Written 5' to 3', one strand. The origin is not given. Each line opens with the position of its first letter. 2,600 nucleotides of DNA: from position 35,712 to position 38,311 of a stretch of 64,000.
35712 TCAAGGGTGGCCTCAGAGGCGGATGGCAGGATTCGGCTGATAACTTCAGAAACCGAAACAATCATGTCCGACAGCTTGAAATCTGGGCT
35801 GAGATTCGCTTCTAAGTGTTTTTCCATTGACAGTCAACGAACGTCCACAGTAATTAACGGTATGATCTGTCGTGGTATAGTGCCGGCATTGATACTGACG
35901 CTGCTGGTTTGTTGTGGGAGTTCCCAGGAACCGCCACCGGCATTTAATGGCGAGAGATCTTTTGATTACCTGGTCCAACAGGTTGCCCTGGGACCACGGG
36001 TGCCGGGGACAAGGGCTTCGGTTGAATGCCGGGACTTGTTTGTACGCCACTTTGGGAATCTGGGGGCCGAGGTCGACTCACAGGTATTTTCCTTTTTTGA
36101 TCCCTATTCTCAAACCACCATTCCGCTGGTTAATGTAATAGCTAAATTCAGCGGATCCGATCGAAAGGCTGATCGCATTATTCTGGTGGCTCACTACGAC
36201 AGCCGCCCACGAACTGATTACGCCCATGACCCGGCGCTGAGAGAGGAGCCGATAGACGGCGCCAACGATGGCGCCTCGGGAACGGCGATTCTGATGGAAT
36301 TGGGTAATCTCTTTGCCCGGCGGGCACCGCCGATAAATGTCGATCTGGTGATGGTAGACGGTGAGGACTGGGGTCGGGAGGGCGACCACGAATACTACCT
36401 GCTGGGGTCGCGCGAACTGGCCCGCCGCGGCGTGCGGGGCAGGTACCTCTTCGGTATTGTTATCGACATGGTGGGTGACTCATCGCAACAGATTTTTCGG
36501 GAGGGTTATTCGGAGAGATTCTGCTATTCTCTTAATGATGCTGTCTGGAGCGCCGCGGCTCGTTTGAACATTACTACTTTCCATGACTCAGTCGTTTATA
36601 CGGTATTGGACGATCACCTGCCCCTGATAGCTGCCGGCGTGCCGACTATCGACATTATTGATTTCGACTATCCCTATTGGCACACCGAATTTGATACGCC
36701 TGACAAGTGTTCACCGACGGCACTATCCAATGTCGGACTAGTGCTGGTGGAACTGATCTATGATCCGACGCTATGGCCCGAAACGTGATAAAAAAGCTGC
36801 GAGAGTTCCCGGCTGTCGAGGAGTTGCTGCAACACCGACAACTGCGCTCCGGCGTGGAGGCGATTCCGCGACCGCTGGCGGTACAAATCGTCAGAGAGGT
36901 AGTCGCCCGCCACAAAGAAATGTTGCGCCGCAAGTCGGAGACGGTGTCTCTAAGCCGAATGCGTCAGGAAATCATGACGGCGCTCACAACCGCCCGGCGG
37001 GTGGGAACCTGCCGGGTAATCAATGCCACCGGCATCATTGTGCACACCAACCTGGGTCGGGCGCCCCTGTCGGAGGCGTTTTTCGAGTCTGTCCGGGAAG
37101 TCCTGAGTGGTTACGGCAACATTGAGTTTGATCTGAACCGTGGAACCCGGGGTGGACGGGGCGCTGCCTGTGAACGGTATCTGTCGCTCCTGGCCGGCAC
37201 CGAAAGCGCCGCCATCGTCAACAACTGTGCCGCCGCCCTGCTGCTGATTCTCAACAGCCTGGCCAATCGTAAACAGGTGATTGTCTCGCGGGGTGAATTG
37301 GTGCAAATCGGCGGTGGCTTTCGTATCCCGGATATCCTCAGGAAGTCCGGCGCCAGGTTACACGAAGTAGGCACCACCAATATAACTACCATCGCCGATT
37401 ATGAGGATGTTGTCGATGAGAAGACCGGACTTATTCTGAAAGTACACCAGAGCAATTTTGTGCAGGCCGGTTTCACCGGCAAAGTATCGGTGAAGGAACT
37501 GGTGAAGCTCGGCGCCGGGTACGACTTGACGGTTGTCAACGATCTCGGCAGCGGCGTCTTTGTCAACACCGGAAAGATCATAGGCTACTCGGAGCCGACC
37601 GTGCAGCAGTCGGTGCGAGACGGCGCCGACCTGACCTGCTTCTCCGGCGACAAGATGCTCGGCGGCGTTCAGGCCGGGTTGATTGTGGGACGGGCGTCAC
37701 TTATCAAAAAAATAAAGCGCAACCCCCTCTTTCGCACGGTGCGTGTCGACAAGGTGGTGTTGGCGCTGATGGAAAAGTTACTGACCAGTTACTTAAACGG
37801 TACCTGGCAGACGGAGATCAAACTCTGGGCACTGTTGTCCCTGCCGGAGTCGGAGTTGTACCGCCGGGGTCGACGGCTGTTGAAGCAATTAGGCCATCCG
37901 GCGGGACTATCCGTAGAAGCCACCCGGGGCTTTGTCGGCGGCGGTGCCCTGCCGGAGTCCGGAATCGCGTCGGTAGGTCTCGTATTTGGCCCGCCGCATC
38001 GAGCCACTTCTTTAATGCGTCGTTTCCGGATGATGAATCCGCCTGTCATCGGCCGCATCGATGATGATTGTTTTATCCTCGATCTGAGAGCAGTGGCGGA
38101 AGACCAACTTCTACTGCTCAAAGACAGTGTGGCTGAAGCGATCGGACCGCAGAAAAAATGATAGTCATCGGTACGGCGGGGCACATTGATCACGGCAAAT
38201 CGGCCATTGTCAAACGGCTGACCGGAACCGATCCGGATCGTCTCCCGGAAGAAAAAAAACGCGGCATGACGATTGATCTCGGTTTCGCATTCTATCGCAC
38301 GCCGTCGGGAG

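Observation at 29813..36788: sprA is followed directly by a glutaminyl-cyclase-like lipoprotein, and local secreted proteins look Q-rule-like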

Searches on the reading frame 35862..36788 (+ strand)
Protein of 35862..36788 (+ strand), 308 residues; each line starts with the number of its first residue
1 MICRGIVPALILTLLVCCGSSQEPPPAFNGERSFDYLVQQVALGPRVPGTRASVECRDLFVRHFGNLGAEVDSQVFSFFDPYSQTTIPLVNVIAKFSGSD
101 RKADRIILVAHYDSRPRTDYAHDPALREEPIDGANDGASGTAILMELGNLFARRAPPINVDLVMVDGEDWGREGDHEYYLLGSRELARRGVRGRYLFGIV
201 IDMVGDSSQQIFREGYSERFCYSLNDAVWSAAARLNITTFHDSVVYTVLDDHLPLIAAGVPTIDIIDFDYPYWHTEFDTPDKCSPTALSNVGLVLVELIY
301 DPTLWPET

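Call 6: search_protein_families(library=pfam, proteins=[window:35862-36788:+])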
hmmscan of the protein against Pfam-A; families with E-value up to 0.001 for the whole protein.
window:35862-36788:+ (308 aa): 1 family
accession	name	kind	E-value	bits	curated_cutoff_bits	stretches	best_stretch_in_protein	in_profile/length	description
PF04389.22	Peptidase_M28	-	7.1e-30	104.6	21.3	1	91-298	1-192/193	Peptidase family M28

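Call 7: search_protein_families(library=ncbifam, proteins=[window:35862-36788:+])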
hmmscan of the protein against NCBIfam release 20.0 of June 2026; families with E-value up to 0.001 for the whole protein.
window:35862-36788:+ (308 aa): 1 family
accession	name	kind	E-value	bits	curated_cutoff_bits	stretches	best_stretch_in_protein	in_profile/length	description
NF007568.0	PRK10199.1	equivalog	0.00024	20.5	298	1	91-178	99-185/346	aminopeptidase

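Call 8: search_solved_structures(query=window:35862-36788:+, show_alignments=3)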
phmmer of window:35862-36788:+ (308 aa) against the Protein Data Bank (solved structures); distinct sequences matched with E-value up to 0.001: 42.
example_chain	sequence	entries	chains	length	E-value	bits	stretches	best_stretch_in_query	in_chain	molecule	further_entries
4fuu_A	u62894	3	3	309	9.9e-44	153.1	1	26-301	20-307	Leucine aminopeptidase | Glutamine cyclotransferase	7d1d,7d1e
6qro_A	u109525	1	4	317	8.9e-43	149.9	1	25-301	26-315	Glutamine cyclotransferase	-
3tc8_A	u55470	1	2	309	9.1e-43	149.9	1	25-301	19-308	Leucine aminopeptidase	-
7d1b_A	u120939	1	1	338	6.5e-41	143.8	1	30-297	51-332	Leucine aminopeptidase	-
6qql_A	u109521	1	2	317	2.2e-39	138.8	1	27-297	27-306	Glutamine cyclotransferase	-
7cje_A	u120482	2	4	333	2.6e-39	138.5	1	27-297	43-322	Glutamine cyclotransferase-related protein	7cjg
3gux_A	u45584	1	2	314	1e-37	133.3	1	25-301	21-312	putative Zn-dependent exopeptidase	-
7d18_A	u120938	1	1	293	3.1e-20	75.9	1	21-299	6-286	Peptidase M28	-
8xfv_X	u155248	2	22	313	3.3e-10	42.9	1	45-296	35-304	Glutaminyl-peptide cyclotransferase-like protein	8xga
3pb4_X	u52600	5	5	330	4.2e-10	42.6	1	45-296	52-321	Glutaminyl-peptide cyclotransferase-like protein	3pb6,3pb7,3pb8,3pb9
4mhn_A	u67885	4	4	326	4.4e-10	42.5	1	42-190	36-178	Glutaminyl cyclase, putative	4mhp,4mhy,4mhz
7d1h_A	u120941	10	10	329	4.5e-10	42.5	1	42-190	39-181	Glutaminyl-peptide cyclotransferase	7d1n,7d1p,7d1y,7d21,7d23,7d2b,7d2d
2zee_A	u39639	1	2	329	1.1e-07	34.6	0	247-296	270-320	Glutaminyl-peptide cyclotransferase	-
3si2_A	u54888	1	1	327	1.7e-07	34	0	248-295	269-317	Glutaminyl-peptide cyclotransferase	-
3si1_A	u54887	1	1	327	3e-07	33.2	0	248-295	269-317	Glutaminyl-peptide cyclotransferase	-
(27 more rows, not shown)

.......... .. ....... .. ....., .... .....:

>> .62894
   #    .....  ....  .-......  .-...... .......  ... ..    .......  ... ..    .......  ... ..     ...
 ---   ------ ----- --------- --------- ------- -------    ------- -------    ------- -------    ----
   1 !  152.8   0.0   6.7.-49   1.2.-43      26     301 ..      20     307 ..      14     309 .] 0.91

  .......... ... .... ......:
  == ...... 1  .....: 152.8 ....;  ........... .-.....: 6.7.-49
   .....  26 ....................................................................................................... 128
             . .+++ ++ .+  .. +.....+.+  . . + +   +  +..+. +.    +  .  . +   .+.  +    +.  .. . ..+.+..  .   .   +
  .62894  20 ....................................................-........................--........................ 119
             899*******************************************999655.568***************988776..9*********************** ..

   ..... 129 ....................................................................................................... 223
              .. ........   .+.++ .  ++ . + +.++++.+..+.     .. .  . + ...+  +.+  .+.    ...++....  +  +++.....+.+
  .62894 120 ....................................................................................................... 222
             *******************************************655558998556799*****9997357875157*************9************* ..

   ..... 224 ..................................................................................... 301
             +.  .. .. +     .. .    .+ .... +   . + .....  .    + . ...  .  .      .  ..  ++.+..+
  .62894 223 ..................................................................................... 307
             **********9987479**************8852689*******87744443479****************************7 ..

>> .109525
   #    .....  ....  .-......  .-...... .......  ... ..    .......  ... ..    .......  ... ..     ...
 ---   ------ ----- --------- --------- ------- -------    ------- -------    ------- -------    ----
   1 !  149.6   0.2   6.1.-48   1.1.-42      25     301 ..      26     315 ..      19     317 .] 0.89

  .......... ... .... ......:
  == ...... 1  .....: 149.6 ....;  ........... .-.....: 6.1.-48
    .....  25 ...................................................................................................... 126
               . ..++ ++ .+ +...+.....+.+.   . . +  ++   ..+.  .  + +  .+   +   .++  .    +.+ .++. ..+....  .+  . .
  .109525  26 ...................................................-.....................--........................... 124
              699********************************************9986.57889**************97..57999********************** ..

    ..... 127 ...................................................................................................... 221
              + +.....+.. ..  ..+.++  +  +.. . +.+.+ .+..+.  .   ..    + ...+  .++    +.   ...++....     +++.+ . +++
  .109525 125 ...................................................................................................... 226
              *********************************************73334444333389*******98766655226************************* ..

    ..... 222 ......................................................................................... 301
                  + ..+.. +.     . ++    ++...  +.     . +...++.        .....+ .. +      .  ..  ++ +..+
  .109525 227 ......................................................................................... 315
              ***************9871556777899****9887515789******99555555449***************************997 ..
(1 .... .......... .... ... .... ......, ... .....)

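Call 17: find_related_loci(query=window:35862-36788:+, collection=genome_contigs, flank=4000)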
Query window:35862-36788:+ (308 aa) in genome_contigs; peptide patterns used: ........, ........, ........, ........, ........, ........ (x = any residue, [..] = any of these).
599 stretches matched a pattern (row limit reached: there are more); 581 encode a relative of the query (tblastn E <= 1e-3); the best 80 are kept; 80 distinct loci.
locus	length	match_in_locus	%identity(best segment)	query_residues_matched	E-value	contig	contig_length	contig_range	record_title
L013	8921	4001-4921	66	2-307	9e-143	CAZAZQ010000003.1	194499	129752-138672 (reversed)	MAG TPA_asm: uncultured Ignavibacteriales bacterium isolate SRP338002_co1_91 genome assembly, contig: NODE_68_length_194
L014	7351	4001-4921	63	1-307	2e-131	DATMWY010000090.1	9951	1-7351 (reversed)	MAG TPA_asm: Candidatus Deferrimicrobium sp. isolate SMAG_U13106 k141_295801, whole genome shotgun sequence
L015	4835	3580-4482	61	9-308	4e-126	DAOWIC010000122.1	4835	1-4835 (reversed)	MAG TPA_asm: Calditrichota bacterium isolate CSMAG_2033 CSMAG_2033_k141_1022241_length_4835_cov_14.2902, whole genome sh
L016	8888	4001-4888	59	14-308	1e-121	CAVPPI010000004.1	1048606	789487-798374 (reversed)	MAG: uncultured candidate division Zixibacteria bacterium isolate MFD09964.bin.1.280 genome assembly, contig: contig_263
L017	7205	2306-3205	59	11-308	5e-120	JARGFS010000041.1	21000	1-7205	MAG: bacterium isolate C14-12 NODE_41_length_21000_cov_3.795871, whole genome shotgun sequence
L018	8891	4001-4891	56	10-306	1e-117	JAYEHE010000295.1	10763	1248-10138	MAG: Candidatus Zixiibacteriota bacterium isolate MAG226 MAG226_295, whole genome shotgun sequence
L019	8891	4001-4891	58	11-307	3e-116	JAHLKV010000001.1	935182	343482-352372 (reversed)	MAG: bacterium isolate MAG50 NODE_10_length_935182_cov_2069.325792, whole genome shotgun sequence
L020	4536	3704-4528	60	10-284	5e-115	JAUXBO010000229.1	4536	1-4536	MAG: Candidatus Zixiibacteriota bacterium isolate CSMAG_2801 CSMAG_2801_k117_2867952_length_4536_cov_16.0000, whole geno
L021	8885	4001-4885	57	14-306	3e-113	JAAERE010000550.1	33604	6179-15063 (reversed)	MAG: bacterium isolate Gpa_37 GpaG_CONTIG5423451, whole genome shotgun sequence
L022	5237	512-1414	54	6-307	4e-113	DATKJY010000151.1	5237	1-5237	MAG TPA_asm: Candidatus Acidoferrum sp. isolate SMAG_U14643 k141_129919, whole genome shotgun sequence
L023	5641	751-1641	55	5-300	7e-112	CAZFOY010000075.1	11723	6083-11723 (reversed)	MAG TPA_asm: uncultured Ignavibacteriales bacterium isolate binchicken_co224_254 genome assembly, contig: NODE_5582_leng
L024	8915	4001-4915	53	1-307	1e-109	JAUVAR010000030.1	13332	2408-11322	MAG: Candidatus Zixiibacteriota bacterium isolate CSMAG_224 CSMAG_224_k127_2395574_length_13332_cov_16.4382, whole genom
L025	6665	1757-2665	52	4-306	6e-105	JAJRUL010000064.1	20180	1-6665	MAG: Candidatus Zixiibacteriota bacterium isolate Dive96_bin10.185 k141_1510026, whole genome shotgun sequence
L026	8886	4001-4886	57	12-306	6e-88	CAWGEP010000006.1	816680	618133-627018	MAG: uncultured bacterium isolate MFD01872.bin.1.291 genome assembly, contig: contig_84189, whole genome shotgun sequenc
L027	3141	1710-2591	47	9-300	5e-89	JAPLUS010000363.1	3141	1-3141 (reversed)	MAG: Candidatus Zixiibacteriota bacterium isolate LacPavin_0920_SED4_MAG_45_7 LacPavin_0920_SED4_scaffold_2544957, whole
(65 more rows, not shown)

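Call 70: search_solved_structures(query=window:35862-36788:+, show_alignments=5, max_evalue=1e-38)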
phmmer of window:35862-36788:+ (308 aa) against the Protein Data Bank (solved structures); distinct sequences matched with E-value up to 1e-38: 6.
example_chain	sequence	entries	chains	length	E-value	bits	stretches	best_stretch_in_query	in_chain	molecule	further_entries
4fuu_A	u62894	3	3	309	9.9e-44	153.1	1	26-301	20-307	Leucine aminopeptidase | Glutamine cyclotransferase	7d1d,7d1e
6qro_A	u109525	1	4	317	8.9e-43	149.9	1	25-301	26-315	Glutamine cyclotransferase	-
3tc8_A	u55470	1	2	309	9.1e-43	149.9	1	25-301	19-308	Leucine aminopeptidase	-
7d1b_A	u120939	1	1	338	6.5e-41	143.8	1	30-297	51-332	Leucine aminopeptidase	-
6qql_A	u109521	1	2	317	2.2e-39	138.8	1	27-297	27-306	Glutamine cyclotransferase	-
7cje_A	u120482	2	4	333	2.6e-39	138.5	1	27-297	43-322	Glutamine cyclotransferase-related protein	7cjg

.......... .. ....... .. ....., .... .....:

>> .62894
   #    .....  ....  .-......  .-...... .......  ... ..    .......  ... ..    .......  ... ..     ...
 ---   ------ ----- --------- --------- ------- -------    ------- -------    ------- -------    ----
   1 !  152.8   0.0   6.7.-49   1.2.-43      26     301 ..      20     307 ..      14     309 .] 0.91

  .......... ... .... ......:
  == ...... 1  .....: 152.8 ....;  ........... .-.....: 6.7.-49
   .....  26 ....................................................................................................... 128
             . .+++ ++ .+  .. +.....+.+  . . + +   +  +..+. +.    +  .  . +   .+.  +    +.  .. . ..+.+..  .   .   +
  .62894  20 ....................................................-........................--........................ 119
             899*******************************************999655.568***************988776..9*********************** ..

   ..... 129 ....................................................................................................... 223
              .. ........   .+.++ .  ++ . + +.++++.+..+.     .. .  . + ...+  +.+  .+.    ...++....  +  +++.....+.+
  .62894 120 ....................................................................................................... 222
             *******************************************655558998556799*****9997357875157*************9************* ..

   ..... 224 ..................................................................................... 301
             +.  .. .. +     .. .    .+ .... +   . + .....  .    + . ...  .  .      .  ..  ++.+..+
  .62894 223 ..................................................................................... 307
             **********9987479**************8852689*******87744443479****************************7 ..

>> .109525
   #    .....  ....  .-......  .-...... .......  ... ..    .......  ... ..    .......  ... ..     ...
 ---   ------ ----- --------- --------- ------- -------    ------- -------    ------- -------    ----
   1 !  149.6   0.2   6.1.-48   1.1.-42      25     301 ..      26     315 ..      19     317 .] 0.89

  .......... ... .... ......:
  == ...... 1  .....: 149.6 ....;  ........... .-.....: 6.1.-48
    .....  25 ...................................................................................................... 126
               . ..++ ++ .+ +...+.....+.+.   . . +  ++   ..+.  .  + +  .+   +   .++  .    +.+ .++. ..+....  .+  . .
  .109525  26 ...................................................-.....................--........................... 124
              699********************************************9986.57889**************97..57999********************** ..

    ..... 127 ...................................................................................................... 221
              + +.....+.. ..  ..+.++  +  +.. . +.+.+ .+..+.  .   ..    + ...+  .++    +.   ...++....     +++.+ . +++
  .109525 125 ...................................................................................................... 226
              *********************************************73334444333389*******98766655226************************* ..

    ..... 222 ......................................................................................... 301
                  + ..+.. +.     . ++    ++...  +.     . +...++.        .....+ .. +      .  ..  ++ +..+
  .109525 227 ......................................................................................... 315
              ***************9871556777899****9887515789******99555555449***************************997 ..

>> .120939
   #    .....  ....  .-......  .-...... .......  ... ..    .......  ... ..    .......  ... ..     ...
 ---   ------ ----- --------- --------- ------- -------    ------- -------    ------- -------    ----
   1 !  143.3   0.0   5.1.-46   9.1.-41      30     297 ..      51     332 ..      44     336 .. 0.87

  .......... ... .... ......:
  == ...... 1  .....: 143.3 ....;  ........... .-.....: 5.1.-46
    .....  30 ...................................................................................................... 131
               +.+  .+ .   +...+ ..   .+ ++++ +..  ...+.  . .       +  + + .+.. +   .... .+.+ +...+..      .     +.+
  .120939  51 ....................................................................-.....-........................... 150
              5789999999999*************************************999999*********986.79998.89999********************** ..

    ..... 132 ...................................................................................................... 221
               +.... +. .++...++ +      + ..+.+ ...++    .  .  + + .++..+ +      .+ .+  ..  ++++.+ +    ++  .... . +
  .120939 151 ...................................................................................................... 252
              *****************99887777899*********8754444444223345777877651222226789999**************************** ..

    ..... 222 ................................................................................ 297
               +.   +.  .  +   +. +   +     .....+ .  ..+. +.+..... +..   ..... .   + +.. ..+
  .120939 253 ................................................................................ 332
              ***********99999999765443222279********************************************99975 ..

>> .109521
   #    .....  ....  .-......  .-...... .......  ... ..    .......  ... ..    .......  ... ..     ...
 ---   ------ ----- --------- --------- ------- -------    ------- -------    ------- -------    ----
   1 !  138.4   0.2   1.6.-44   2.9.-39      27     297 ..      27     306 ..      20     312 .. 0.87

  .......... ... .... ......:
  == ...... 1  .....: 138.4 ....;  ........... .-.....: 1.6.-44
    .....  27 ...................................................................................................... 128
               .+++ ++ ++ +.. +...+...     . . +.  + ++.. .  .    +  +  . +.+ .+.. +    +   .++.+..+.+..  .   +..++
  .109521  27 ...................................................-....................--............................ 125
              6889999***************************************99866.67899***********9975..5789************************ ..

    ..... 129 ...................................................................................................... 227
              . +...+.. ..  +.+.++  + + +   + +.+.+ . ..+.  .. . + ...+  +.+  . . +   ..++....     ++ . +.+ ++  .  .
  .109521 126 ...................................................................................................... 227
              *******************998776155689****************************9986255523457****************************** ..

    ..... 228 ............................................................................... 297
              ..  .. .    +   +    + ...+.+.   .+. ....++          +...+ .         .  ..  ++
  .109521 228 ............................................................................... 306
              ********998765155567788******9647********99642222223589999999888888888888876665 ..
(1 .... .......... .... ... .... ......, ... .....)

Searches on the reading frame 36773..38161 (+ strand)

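Call 33: search_protein_families(library=pfam, proteins=[window:36773-38161:+], max_evalue=0.00001)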
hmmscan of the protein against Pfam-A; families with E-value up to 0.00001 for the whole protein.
window:36773-38161:+ (462 aa): 1 family
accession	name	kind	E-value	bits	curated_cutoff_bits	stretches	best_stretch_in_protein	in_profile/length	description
PF03841.19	SelA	-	1.2e-122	409.9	22.8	1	82-441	1-366/367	L-seryl-tRNA selenium transferase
